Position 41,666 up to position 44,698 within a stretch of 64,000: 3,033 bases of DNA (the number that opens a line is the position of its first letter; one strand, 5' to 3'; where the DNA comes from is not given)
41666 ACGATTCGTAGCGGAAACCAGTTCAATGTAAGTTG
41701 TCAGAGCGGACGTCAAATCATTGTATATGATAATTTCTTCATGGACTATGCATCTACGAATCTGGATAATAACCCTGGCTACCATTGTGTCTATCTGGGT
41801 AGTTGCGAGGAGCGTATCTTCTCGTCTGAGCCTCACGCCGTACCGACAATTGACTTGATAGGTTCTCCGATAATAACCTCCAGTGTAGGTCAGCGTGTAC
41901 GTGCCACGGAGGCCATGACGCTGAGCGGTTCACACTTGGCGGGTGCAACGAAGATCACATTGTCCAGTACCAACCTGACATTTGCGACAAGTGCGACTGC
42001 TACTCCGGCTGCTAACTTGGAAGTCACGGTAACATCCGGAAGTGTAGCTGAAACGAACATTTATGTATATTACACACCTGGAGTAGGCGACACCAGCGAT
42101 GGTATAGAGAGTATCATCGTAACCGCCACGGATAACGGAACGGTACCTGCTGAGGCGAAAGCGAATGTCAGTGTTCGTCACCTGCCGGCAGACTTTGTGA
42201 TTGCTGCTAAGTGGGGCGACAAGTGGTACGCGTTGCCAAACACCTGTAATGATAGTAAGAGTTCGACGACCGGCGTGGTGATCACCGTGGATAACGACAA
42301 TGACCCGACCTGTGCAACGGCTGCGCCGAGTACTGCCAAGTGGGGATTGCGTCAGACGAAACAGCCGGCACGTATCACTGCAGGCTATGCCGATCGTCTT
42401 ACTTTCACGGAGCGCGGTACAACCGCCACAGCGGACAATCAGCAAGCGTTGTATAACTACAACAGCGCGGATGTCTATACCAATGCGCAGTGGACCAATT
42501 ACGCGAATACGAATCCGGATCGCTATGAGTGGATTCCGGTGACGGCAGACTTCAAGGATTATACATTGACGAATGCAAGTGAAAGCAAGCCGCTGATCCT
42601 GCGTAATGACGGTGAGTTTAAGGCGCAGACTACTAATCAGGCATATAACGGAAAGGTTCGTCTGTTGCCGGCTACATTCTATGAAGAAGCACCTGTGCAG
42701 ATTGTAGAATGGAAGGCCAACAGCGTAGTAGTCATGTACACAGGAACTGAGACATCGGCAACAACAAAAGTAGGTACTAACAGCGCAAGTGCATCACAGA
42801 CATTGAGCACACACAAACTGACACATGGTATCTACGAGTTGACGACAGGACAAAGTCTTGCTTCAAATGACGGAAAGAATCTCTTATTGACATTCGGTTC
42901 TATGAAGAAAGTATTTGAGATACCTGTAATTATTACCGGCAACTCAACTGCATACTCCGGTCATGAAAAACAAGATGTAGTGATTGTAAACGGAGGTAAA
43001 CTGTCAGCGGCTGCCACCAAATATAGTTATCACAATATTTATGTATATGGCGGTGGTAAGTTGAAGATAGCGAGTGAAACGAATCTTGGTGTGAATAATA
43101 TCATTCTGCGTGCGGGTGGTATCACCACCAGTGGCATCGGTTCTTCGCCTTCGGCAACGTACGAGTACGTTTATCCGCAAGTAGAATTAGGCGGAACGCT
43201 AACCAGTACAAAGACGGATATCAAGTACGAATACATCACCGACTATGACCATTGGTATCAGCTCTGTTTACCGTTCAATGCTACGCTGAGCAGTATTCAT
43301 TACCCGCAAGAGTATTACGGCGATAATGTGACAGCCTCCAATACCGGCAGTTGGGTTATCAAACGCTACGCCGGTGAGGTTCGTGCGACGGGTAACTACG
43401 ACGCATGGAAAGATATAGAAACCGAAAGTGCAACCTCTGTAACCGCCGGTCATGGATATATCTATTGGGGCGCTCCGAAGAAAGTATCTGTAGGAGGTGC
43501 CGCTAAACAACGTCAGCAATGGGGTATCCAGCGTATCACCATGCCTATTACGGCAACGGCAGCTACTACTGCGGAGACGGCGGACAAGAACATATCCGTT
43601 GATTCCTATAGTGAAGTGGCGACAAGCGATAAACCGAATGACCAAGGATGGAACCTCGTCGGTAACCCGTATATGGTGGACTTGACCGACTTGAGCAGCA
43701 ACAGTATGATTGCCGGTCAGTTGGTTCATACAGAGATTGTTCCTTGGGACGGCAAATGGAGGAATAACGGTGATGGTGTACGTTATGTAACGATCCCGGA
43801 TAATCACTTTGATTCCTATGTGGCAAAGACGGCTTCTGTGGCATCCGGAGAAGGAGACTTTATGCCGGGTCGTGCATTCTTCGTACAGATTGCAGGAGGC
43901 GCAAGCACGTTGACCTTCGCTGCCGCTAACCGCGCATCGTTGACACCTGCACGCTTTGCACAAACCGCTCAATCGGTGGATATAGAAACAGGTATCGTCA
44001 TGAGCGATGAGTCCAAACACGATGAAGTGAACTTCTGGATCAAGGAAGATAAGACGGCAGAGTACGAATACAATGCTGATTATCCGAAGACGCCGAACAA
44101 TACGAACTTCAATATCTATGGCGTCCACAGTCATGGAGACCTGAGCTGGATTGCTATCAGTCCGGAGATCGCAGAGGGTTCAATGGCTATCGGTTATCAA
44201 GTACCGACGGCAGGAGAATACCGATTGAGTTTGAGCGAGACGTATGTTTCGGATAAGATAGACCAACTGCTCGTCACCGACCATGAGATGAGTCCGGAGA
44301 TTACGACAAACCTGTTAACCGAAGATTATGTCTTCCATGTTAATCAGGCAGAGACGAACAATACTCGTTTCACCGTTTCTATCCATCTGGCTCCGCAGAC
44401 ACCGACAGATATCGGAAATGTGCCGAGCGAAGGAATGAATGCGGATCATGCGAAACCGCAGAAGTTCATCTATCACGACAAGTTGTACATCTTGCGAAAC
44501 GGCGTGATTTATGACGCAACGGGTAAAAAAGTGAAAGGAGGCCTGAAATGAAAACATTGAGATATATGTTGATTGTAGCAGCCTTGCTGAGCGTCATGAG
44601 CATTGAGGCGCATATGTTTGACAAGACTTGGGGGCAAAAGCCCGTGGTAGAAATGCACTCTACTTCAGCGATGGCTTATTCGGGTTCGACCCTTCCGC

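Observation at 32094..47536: Four-gene surface-protein locus with shared N- and C-terminal signals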

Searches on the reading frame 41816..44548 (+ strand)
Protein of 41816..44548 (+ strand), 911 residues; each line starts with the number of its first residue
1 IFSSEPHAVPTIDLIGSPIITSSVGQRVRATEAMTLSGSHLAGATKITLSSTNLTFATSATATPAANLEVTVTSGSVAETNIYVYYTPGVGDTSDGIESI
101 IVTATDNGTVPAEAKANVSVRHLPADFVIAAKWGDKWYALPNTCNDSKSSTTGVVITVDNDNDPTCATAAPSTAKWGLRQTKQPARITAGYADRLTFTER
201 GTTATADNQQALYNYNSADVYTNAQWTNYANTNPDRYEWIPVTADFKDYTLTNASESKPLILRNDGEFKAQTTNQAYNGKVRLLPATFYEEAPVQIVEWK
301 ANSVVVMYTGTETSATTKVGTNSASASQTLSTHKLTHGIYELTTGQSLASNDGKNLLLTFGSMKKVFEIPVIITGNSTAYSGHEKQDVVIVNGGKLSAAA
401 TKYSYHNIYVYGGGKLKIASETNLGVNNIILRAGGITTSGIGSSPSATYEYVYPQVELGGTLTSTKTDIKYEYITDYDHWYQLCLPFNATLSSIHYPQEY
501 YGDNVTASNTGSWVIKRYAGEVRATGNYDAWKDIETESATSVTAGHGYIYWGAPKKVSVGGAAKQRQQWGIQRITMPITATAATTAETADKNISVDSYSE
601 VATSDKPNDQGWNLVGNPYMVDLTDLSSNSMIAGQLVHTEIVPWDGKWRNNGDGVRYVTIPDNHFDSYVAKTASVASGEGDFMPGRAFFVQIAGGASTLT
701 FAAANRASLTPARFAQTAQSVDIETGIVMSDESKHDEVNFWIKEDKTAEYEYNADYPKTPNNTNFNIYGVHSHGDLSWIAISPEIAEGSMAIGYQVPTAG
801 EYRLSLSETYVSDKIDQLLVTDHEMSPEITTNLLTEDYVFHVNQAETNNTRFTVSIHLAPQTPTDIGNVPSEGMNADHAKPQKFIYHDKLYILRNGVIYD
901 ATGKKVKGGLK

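Call 22: search_protein_families(library=pfam, proteins=[window:41816-44548:+], max_evalue=10)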
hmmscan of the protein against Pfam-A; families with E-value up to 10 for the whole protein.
window:41816-44548:+ (911 aa): 1 family
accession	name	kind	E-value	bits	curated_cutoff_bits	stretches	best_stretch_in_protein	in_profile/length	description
PF10162.14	G8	-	0.0049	17.2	22.9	1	383-440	9-67/124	G8 domain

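Call 23: search_solved_structures(query=window:41816-44548:+, max_evalue=1)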
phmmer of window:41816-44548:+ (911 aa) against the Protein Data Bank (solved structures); distinct sequences matched with E-value up to 1: 0.

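Call 24: find_homologous_proteins(query=window:41816-44548:+, max_evalue=0.001)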
Query window:41816-44548:+ (911 aa): 114 proteins with E <= 0.001 among 8000 candidates.
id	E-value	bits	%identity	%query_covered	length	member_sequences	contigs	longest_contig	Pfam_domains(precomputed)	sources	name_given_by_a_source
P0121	0.0e+0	2007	98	100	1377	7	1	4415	-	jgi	-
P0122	0.0e+0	1523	76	100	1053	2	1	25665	-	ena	-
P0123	0.0e+0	1195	61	99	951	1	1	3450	-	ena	-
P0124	0.0e+0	1186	62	100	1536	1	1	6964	PF09479.17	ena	-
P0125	0.0e+0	1140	60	99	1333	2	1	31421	-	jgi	-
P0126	0.0e+0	1139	61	99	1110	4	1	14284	-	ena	-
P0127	0.0e+0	1092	59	99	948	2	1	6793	-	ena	-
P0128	0.0e+0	1041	75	67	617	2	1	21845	-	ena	-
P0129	2.1e-295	1001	71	70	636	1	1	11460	-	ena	-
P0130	6.5e-291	986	54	99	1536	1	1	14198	PF09479.17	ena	-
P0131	1.0e-282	959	54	98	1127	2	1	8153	-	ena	-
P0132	2.1e-281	954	57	88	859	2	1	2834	-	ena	-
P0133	1.0e-257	876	55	89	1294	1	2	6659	-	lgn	-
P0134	3.6e-234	798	49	97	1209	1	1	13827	-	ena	-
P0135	3.0e-227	775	46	97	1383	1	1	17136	PF09479.17,PF00041.28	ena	-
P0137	2.9e-218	745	44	99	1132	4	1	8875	-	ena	-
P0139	5.2e-199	682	54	68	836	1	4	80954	-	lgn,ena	-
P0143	2.1e-186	640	57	59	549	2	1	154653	-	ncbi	-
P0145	5.4e-160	553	38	100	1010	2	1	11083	-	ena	-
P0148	8.0e-123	430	34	93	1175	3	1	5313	-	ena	-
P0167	5.9e-57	212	29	99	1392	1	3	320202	PF09479.17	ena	-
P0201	1.7e-48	184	28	95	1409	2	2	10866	-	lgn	-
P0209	1.0e-47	181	28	95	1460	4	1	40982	PF09479.17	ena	-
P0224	1.7e-45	174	27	99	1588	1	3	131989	PF09479.17,PF26182.1,PF02368.25,PF26918.1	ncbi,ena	-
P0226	5.7e-45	172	27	95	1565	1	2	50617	PF18998.7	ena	-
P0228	4.5e-43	166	40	31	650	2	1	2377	-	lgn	-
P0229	1.3e-41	161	26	98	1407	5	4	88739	-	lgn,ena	-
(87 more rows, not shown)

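Call 39: search_protein_families(library=pfam, proteins=[P0148, P0201, P0209, P0226, P0228], max_evalue=0.01)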
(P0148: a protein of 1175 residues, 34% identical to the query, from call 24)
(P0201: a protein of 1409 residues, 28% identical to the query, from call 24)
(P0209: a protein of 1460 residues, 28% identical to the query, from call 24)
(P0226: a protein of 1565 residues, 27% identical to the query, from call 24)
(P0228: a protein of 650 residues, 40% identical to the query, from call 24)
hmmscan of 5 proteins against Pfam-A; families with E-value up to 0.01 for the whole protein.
P0148 (1175 aa): 2 families
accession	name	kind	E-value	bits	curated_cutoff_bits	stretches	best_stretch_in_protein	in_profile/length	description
PF18962.6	Por_Secre_tail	-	0.0002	22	27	1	1125-1169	20-70/75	Secretion system C-terminal sorting domain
PF10162.14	G8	-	0.0036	17.6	22.9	0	627-682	5-54/124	G8 domain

P0201 (1409 aa): 1 family
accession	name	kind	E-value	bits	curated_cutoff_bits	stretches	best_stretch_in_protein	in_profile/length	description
PF18998.6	Flg_new_2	-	2.7e-09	37.3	23.6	1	192-268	3-70/73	Divergent InlB B-repeat domain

P0209 (1460 aa): 2 families
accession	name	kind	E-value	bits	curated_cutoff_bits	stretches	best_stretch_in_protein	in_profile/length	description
PF09479.16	Flg_new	-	1.1e-11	45.1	27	2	438-506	2-65/65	Listeria-Bacteroides repeat domain (List_Bact_rpt)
PF02368.24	Big_2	-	0.0022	18.3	22.8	0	168-204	31-64/79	Bacterial Ig-like domain (group 2)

P0226 (1565 aa): 1 family
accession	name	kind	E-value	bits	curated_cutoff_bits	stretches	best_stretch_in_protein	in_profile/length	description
PF18998.6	Flg_new_2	-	9.4e-07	29.2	23.6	1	447-524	6-72/73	Divergent InlB B-repeat domain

P0228 (650 aa): 3 families
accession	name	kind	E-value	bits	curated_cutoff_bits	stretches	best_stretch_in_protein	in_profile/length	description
PF18962.6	Por_Secre_tail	-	0.00067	20.3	27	0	599-649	20-75/75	Secretion system C-terminal sorting domain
PF18998.6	Flg_new_2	-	0.006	17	23.6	0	58-128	1-64/73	Divergent InlB B-repeat domain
PF09479.16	Flg_new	-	0.0063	17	27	1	58-130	1-63/65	Listeria-Bacteroides repeat domain (List_Bact_rpt)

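Call 40: find_encoding_contigs(protein=P0226, flank=8000, max_places=2)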
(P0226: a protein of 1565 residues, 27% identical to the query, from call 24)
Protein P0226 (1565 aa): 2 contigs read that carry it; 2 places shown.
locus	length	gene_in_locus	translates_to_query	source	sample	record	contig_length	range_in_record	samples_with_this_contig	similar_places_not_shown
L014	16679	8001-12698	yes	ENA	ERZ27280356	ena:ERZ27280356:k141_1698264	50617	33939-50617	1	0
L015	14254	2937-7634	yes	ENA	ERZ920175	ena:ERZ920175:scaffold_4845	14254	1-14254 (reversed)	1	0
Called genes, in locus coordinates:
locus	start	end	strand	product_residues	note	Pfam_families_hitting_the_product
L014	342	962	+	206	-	PF00239:Resolvase, PF13384:HTH_23 (weak)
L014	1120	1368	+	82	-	-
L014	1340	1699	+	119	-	PF06296:RelE (weak)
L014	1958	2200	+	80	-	-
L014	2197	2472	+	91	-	PF06769:YoeB_toxin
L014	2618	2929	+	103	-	-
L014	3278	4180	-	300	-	PF09479:Flg_new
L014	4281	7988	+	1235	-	PF09479:Flg_new, PF13290:CHB_HEX_C_1, PF13287:Fn3_assoc, PF13290:CHB_HEX_C_1, PF13287:Fn3_assoc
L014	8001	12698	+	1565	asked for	PF18998:Flg_new_2 (weak)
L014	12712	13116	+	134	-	-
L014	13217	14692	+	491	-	PF01637:ATPase_2, PF13173:AAA_14 (weak)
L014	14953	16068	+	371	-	-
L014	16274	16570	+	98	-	PF09907:HigB_toxin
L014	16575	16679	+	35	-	?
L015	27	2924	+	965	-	PF09479:Flg_new, PF13287:Fn3_assoc, PF13290:CHB_HEX_C_1, PF13287:Fn3_assoc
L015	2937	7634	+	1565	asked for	PF18998:Flg_new_2 (weak)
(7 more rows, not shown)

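Call 41: find_encoding_contigs(protein=P0209, flank=8000, max_places=2)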
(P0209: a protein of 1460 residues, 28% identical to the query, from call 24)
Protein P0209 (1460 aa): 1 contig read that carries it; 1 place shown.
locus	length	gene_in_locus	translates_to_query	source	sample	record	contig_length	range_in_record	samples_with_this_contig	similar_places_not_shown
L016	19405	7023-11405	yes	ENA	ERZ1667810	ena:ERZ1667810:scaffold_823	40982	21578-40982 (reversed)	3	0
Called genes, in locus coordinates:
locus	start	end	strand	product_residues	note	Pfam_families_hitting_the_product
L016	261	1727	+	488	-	-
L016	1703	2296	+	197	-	-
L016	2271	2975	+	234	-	-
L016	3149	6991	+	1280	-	-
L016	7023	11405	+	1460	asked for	PF09479:Flg_new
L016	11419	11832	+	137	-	-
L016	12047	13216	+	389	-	PF13173:AAA_14, PF13635:DUF4143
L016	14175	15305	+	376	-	-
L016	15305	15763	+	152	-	PF01475:FUR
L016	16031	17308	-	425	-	PF03372:Exo_endo_phos (weak)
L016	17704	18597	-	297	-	PF00929:RNase_T, PF13482:RNase_H_2 (faint)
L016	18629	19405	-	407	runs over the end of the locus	PF17785:PUA_3, PF10672:Methyltrans_SAM, PF03602:Cons_hypoth95, PF05175:MTS (weak)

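Call 43: predict_structure(alignment_id=A2)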
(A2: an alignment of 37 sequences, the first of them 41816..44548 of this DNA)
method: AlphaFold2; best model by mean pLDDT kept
length: 911 residues; sequences in the alignment: 37
mean_pLDDT: 84.7   pTM: 0.74
mean pLDDT of the five models: 84.7, 82.9, 81.8, 80.8, 80.7
residues with pLDDT >= 90: 486; 70-90: 310; 50-70: 54; < 50: 61
segments of 3 or more residues with pLDDT < 50: 1-4, 185-187, 441-444, 634-652, 709-720, 862-877, 909-911
pLDDT, mean of each block of 10 residues (from residue 1): 57 94 90 93 91 92 90 91 92 89 91 94 94 91 83 91 92 92 61 88 69 85 87 87 94 91 91 90 94 94 94 94 92 90 94 93 92 96 90 96 95 94 94 82 64 92 92 91 94 92 85 92 87 92 94 91 90 94 90 85 76 90 73 50 42 70 82 82 90 76 66 33 84 89 78 76 88 84 86 94 90 85 91 94 93 88 38 46 70 79 66 37
secondary structure, 60 per line:
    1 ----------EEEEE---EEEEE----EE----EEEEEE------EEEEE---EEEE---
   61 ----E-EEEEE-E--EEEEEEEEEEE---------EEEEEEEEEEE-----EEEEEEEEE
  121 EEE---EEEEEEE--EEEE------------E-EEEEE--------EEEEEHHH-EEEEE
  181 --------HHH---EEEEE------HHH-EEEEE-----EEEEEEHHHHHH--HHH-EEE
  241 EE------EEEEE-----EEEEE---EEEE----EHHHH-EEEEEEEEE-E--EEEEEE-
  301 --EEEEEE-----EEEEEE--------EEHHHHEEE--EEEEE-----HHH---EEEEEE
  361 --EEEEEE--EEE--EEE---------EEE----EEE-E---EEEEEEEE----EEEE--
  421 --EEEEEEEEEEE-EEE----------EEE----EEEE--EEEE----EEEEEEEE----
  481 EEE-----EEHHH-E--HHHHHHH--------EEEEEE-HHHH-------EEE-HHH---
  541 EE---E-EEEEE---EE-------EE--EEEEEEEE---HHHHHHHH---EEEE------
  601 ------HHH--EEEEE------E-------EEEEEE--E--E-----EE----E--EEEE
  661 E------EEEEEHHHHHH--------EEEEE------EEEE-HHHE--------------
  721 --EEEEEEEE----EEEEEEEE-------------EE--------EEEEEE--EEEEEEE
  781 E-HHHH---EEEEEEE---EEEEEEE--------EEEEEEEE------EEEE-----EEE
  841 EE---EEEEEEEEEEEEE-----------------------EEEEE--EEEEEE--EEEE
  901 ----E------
elements in order (helices of 4 or more, strands of 3 or more residues): E11-15 E19-23 E34-39 E46-50 E54-57 E67-71 E76-86 E96-106 E112-123 E127-133 E136-139 E154-158 E167-171 E176-180 E195-199 E210-214 E220-225 H226-231 E238-242 E249-253 E259-263 E267-270 H276-279 E281-289 E294-299 E303-308 E314-319 H330-333 E334-336 E339-343 E355-360 E363-368 E371-373 E376-378 E388-390 E395-397 E403-410 E415-418 E423-433 E435-437 E448-450 E455-458 E461-464 E469-476 E481-483 H498-504 E513-518 H520-523 E531-533 E548-552 E569-576 H580-587 E591-594 E612-616 E631-636 E657-661 E668-672 H673-678 E687-691 E698-701 E723-730 E735-742 E766-771 E774-781 H783-786 E790-796 E800-806 E815-822 E829-832 E838-842 E846-858 E882-886 E889-894 E897-900

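Call 45: fold_search(model_id=the predicted structure, library=pdb)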
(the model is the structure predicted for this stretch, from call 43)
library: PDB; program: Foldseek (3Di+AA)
matches with E <= 10: 1685; with E <= 0.001: 63
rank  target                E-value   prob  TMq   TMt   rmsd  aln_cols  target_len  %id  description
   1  5g56                  1.1e-06  1.00  0.13  0.16  15.3       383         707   11  THE TETRA-MODULAR CELLULOSOMAL ARABINOXYLANASE CtXyl5A STRUCTURE AS REVEALED BY X-RAY CRYSTALLOGRAPHY (released 2016-06-29)
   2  9ijj_4I               2.8e-06  0.33  0.09  0.03  49.2      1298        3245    8  In situ structure of the central apparatus in mouse sperm axoneme. (released 2025-06-04)
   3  9ijj_O                7.4e-06  0.41  0.10  0.08  80.0      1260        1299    6  In situ structure of the central apparatus in mouse sperm axoneme. (released 2025-06-04)
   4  9ijj_4G               1.5e-05  0.41  0.10  0.03  55.6      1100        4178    6  In situ structure of the central apparatus in mouse sperm axoneme. (released 2025-06-04)
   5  6vjb                  2.3e-05  0.25  0.09  0.07  38.2      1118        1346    9  Crystal structure of a catalytically inactive CXC Chemokine-degrading protease SpyCEP from Streptococcus pyogenes (released 2020-04-15)
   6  7zgj_A                2.5e-05  0.47  0.10  0.12  42.2       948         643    9  Trypanosoma brucei gambiense ISG65 in complex with human complement component C3 (released 2023-04-05)
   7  9ro7_B                2.8e-05  0.92  0.09  0.21  17.7       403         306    9  Crystal structure of human CD22 Ig domains 1-3 in complex with modified sialoside 7-012 (released 2025-12-10)
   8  9u5z_E                3.1e-05  0.33  0.08  0.06  45.2       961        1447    9  C3 convertases zymogen C4b2 in activation state (released 2026-01-14)
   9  7q60                  3.3e-05  0.28  0.09  0.07  39.2      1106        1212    9  Structure of TEV cleaved A2ML1 (A2ML1-TE) (released 2022-04-20)
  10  7som_D                3.5e-05  0.28  0.10  0.06  39.0      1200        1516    8  Ciliary C2 central pair apparatus isolated from Chlamydomonas reinhardtii (released 2022-04-13)
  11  9ijj_4J               4.5e-05  0.25  0.08  0.10  43.1      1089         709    8  In situ structure of the central apparatus in mouse sperm axoneme. (released 2025-06-04)
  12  6xi1_AAA              5.1e-05  0.60  0.08  0.16  43.4       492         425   10  Crystal structure of tetra-tandem repeat in extending RTX adhesin from Aeromonas hydrophila (released 2020-10-14)
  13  8cka_A                5.3e-05  0.80  0.09  0.14  25.6       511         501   11  Deinococcus radidurans HPI S-layer (released 2023-04-19)
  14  6xi1_BBB              6.6e-05  0.60  0.08  0.16  43.2       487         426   10  Crystal structure of tetra-tandem repeat in extending RTX adhesin from Aeromonas hydrophila (released 2020-10-14)
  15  3pg0                  7.3e-05  1.00  0.12  0.68   4.4       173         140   15  Crystal structure of designed 3-fold symmetric protein, ThreeFoil (released 2011-12-21)
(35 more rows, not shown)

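Call 84: search_protein_families(library=ncbifam, proteins=[P0148, P0228], max_evalue=10)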
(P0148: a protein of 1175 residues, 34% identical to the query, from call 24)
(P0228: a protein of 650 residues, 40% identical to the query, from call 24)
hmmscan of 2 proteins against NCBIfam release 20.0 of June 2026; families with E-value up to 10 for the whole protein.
P0148 (1175 aa): 4 families
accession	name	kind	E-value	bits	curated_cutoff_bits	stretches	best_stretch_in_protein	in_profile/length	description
TIGR04183.1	Por_Secre_tail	domain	4.1e-06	26.7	23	1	1116-1170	10-67/72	T9SS type A sorting domain-containing protein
NF040803.1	blaOXA-1091_like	exception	0.061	12.6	570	1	868-910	213-255/272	OXA-1091 family oxacillin-hydrolyzing class D beta-lactamase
NF033708.1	T9SS_Cterm_ChiA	domain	0.074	13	40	1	1128-1170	3-50/55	T9SS sorting signal type C domain-containing protein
NF041634.1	HAEPLYID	equivalog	0.096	11.8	125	1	269-363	89-178/271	HAEPLYID family protein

P0228 (650 aa): 4 families
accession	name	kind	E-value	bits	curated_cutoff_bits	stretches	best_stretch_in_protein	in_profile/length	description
TIGR04183.1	Por_Secre_tail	domain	0.00056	19.8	23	1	596-649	16-71/72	T9SS type A sorting domain-containing protein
TIGR02543.1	List_Bact_rpt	repeat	0.0091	16.3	20.95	1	94-130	4-37/44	TIGR02543 family repeat protein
NF033708.1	T9SS_Cterm_ChiA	domain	0.02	14.8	40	1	603-646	4-51/55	T9SS sorting signal type C domain-containing protein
TIGR00011.1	YbaK_EbsC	equivalog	0.084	12.6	153.25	1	532-578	17-64/152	Cys-tRNA(Pro) deacylase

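Call 88: search_protein_families(library=pfam, proteins=[P0143, P0128, P0129, P0139, P0137, P0145, P0229, P0224, P0167], max_evalue=0.1)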
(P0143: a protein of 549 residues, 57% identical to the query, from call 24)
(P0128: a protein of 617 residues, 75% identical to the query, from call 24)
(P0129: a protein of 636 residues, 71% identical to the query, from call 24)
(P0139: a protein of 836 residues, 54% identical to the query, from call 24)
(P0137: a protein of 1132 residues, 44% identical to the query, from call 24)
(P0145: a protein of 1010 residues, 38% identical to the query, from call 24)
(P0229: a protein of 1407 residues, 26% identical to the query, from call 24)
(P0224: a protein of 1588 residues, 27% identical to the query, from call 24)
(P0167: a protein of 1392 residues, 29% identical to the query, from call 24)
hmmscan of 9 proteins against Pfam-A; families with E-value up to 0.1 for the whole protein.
P0143 (549 aa): 0 families

P0128 (617 aa): 2 families
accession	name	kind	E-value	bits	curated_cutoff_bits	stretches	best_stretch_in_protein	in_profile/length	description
PF10528.15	GLEYA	-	0.012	16.3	26.2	0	374-411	53-89/91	GLEYA domain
PF10162.14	G8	-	0.018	15.4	22.9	0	87-140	23-81/124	G8 domain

P0129 (636 aa): 2 families
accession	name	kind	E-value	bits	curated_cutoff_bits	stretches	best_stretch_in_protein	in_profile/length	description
PF10162.14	G8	-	0.0034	17.7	22.9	1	107-184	7-83/124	G8 domain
PF17362.7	pXO2-34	-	0.099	13.2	30.8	0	594-630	3-39/79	Family of unknown function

P0139 (836 aa): 0 families

P0137 (1132 aa): 0 families

P0145 (1010 aa): 0 families

P0229 (1407 aa): 1 family
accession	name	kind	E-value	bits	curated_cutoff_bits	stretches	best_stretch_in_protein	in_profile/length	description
PF09479.16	Flg_new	-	0.0035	17.9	27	1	315-391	3-65/65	Listeria-Bacteroides repeat domain (List_Bact_rpt)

P0224 (1588 aa): 3 families
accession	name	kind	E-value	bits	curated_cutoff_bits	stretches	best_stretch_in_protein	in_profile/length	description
PF09479.16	Flg_new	-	1.4e-24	86.4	27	3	597-666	1-65/65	Listeria-Bacteroides repeat domain (List_Bact_rpt)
PF02368.24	Big_2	-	2.3e-05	24.7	22.8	1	156-188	34-66/79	Bacterial Ig-like domain (group 2)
PF00041.27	fn3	-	0.071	13.8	25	1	227-318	6-79/84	Fibronectin type III domain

P0167 (1392 aa): 3 families
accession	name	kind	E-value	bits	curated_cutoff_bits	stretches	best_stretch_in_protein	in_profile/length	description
PF09479.16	Flg_new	-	1.8e-10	41.2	27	1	390-461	1-65/65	Listeria-Bacteroides repeat domain (List_Bact_rpt)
PF11953.13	DUF3470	-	0.016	15.6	23.2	1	1262-1283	2-23/42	Domain of unknown function (DUF3470)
PF02368.24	Big_2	-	0.02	15.3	22.8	1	216-240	30-54/79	Bacterial Ig-like domain (group 2)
